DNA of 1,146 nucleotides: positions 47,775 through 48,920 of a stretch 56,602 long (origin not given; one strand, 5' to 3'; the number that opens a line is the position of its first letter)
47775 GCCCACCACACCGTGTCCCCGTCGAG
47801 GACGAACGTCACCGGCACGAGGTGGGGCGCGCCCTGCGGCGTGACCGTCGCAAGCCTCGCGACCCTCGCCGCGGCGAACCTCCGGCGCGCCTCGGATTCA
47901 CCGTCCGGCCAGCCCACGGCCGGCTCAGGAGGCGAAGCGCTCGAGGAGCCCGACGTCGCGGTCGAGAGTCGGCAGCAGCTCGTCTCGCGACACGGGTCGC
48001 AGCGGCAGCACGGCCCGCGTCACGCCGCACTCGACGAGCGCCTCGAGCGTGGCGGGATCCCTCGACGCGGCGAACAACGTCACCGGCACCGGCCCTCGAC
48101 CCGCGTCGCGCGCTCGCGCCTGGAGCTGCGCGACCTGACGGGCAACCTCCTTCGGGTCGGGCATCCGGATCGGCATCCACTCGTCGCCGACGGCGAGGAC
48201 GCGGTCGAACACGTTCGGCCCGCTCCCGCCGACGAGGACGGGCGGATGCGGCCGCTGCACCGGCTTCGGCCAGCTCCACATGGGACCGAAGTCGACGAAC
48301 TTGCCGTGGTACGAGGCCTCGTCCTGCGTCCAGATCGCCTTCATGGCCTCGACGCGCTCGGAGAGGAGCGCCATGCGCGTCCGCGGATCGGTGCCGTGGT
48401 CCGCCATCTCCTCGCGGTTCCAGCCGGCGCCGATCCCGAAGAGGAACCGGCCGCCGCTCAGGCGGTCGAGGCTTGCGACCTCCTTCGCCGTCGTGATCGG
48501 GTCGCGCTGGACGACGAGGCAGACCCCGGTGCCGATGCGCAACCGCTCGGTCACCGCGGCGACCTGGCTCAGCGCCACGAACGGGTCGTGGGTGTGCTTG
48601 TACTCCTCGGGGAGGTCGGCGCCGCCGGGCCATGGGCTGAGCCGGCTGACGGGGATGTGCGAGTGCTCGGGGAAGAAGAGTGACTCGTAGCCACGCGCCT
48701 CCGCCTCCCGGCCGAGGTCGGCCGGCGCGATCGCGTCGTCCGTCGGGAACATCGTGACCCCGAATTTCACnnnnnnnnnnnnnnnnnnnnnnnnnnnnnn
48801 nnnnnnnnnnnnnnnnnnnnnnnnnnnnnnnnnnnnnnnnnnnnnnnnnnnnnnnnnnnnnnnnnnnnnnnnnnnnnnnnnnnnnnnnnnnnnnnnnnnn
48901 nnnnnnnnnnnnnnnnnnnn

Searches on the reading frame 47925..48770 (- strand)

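Call 21: search_protein_families(library=pfam, proteins=[window:47925-48770:-])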
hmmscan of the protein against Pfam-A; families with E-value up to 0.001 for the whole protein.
window:47925-48770:- (281 aa): 1 family
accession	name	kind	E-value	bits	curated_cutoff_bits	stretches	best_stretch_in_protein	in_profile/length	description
PF00296.26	Bac_luciferase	-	2.3e-50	172.2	27.9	1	18-233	27-223/314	Luciferase-like monooxygenase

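Call 37: search_protein_families(library=ncbifam, proteins=[window:47925-48770:-], max_evalue=1e-10)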
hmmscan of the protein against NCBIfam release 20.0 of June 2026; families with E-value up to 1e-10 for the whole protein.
window:47925-48770:- (281 aa): 24 families
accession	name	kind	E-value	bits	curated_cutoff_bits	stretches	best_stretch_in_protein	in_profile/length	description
TIGR03619.1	F420_Rv2161c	subfamily_domain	5.4e-85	284.9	166.9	1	18-255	2-245/247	TIGR03619 family F420-dependent LLM class oxidoreductase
TIGR03560.1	F420_Rv1855c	subfamily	1.4e-37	129.7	231.4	1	17-228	16-220/227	TIGR03560 family F420-dependent LLM class oxidoreductase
TIGR03621.1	F420_MSMEG_2516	subfamily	6.1e-30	104.4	213.15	1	62-188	41-163/295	TIGR03621 family F420-dependent LLM class oxidoreductase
TIGR03571.1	lucif_BA3436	subfamily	1.7e-24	86.7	303.9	1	58-249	64-255/304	TIGR03571 family LLM class oxidoreductase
TIGR04021.1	LLM_DMSO2_sfnG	equivalog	9.7e-21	74.5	382.95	1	59-234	59-236/350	dimethylsulfone monooxygenase SfnG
NF002619.0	PRK02271.1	equivalog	1e-20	74.3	276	1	61-231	40-208/329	5,10-methylenetetrahydromethanopterin reductase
TIGR03854.1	F420_MSMEG_3544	hypoth_equivalog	2.2e-18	66.6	295.6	1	58-225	38-203/290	TIGR03854 family LLM class F420-dependent oxidoreductase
TIGR03617.1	F420_MSMEG_2256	subfamily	8.3e-18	64.4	278.15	1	59-230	17-195/318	TIGR03617 family F420-dependent LLM class oxidoreductase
TIGR03565.1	alk_sulf_monoox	equivalog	1.1e-17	64.2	518.2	1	59-225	51-217/346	FMNH2-dependent alkanesulfonate monooxygenase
TIGR03857.1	F420_MSMEG_2249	hypoth_equivalog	2.1e-17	63.4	218.4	1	65-234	44-210/329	TIGR03857 family LLM class F420-dependent oxidoreductase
NF001939.1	PRK00719.1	subfamily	2.6e-17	62.7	510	1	59-225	51-217/373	alkanesulfonate monooxygenase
TIGR03555.1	F420_mer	equivalog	1.8e-16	60.5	348.7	1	62-227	39-201/325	5,10-methylenetetrahydromethanopterin reductase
TIGR04465.1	ArgArg_F420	equivalog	2e-15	56.8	470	1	58-235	91-271/364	F420-dependent hydroxymycolic acid dehydrogenase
TIGR03559.1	F420_Rv3520c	subfamily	6.2e-15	55.1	335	1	60-204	37-193/325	LLM class F420-dependent oxidoreductase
TIGR03856.1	F420_MSMEG_2906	subfamily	1.2e-14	54.5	243.7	1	5-254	5-228/249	LLM class F420-dependent oxidoreductase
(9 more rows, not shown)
